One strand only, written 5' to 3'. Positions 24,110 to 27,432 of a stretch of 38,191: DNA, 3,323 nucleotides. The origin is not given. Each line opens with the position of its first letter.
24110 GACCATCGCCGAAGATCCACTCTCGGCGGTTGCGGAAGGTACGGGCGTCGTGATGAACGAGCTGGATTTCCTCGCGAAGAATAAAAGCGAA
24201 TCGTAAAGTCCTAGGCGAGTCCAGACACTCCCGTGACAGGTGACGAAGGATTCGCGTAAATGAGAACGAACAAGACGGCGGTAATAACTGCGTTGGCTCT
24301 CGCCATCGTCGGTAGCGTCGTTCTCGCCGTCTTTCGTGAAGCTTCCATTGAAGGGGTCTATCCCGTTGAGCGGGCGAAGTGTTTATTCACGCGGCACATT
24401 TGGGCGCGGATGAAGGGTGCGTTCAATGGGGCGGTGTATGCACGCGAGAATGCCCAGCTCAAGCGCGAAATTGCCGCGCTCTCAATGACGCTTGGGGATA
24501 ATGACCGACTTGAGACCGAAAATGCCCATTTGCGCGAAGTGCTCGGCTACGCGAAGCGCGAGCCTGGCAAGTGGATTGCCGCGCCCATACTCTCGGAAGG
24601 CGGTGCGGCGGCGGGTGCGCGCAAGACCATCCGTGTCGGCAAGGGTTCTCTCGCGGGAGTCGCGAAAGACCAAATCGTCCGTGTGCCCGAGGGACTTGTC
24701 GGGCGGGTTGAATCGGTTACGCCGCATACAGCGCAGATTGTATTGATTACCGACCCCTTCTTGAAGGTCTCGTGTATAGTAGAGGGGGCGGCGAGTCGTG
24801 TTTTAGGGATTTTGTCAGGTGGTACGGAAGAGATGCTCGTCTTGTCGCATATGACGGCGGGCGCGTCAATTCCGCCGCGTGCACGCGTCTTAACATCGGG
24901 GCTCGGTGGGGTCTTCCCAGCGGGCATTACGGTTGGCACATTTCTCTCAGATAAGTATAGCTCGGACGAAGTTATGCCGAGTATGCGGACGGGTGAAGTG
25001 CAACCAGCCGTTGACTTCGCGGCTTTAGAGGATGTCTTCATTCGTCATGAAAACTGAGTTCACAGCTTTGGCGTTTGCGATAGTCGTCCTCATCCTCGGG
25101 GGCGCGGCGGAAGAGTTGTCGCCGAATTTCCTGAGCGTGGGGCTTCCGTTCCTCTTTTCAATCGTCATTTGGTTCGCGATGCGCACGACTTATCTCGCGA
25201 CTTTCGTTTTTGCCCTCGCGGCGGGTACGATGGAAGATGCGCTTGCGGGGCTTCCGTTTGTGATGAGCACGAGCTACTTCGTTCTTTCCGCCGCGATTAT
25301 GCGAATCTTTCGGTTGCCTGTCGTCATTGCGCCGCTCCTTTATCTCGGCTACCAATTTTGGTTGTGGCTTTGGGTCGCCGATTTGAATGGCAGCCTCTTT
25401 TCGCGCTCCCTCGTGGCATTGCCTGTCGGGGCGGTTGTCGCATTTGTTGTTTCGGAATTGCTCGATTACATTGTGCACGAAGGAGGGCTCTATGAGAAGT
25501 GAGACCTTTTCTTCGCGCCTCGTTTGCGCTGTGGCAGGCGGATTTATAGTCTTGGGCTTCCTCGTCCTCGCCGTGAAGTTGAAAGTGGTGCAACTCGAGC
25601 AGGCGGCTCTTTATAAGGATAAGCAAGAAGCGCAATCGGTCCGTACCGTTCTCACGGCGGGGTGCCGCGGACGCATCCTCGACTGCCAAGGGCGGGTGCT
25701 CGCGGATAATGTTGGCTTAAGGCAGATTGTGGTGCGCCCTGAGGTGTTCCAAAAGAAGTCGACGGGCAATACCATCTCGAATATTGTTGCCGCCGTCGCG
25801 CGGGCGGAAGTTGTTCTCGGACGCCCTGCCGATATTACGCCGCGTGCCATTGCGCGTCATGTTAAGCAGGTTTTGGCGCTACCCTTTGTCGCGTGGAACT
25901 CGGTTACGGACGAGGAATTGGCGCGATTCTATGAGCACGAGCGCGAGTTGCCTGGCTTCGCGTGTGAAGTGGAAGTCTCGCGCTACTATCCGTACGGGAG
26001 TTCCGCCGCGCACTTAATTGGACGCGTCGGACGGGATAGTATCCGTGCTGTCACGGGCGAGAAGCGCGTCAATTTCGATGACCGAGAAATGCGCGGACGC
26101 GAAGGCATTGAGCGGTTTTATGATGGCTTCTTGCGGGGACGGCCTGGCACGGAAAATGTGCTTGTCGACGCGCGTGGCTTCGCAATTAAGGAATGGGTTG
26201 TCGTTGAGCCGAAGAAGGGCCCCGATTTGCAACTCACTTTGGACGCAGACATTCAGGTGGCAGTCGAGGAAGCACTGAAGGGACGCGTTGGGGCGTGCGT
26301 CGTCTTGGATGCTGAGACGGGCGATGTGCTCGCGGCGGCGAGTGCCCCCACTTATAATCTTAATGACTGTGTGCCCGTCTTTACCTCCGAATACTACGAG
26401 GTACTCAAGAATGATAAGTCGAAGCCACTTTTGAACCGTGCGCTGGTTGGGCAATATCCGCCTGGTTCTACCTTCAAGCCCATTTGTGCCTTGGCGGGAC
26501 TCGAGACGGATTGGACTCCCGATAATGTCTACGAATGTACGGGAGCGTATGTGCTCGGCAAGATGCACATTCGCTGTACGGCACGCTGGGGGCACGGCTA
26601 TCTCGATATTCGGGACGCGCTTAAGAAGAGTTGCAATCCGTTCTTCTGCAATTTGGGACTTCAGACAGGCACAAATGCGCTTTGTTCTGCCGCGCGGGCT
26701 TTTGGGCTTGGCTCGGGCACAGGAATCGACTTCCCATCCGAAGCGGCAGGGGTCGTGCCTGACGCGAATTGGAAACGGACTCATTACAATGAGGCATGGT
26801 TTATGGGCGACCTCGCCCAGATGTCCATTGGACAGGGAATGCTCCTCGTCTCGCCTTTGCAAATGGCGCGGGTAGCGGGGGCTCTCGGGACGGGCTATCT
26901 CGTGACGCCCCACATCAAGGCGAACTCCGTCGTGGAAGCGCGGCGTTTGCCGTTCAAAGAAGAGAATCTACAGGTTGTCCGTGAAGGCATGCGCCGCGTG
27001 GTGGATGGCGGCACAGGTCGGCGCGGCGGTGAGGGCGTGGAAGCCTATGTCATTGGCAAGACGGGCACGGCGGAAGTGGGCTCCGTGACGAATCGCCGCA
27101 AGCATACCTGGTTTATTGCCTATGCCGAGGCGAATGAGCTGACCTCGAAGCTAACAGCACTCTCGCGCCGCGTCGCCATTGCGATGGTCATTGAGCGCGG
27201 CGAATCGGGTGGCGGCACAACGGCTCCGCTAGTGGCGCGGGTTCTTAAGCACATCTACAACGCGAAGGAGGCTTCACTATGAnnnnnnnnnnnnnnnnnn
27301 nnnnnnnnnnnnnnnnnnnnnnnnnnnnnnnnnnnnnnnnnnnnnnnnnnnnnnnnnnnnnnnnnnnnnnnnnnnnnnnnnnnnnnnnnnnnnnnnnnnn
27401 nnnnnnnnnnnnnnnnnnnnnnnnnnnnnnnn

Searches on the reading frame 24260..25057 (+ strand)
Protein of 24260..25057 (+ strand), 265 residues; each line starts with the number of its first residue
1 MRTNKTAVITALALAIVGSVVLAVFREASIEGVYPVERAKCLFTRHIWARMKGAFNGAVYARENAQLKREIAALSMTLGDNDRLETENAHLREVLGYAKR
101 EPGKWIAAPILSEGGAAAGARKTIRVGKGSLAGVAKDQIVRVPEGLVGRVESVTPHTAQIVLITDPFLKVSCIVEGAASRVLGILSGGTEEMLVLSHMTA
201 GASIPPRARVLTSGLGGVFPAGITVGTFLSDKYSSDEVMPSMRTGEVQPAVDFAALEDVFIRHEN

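Call 40: search_protein_families(library=pfam, proteins=[window:24260-25057:+], max_evalue=0.001)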
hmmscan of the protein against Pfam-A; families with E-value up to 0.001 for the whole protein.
window:24260-25057:+ (265 aa): 1 family
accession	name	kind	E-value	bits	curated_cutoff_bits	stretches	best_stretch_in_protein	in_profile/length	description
PF04085.20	MreC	-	4.5e-31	108.1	28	1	120-261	9-145/147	Rod shape-determining protein MreC, barrel core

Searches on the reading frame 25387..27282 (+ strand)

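Call 39: search_protein_families(library=pfam, proteins=[window:25387-27282:+], max_evalue=0.001)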
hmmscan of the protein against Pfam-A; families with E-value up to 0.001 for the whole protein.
window:25387-27282:+ (631 aa): 2 families
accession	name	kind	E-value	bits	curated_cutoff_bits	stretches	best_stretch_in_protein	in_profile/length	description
PF00905.27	Transpeptidase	-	8.4e-57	193.1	22.1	1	302-620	1-298/299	Penicillin binding protein transpeptidase domain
PF03717.20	PBP_dimer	-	7.1e-31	108.5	24.4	1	93-268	5-177/180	Penicillin-binding Protein dimerisation domain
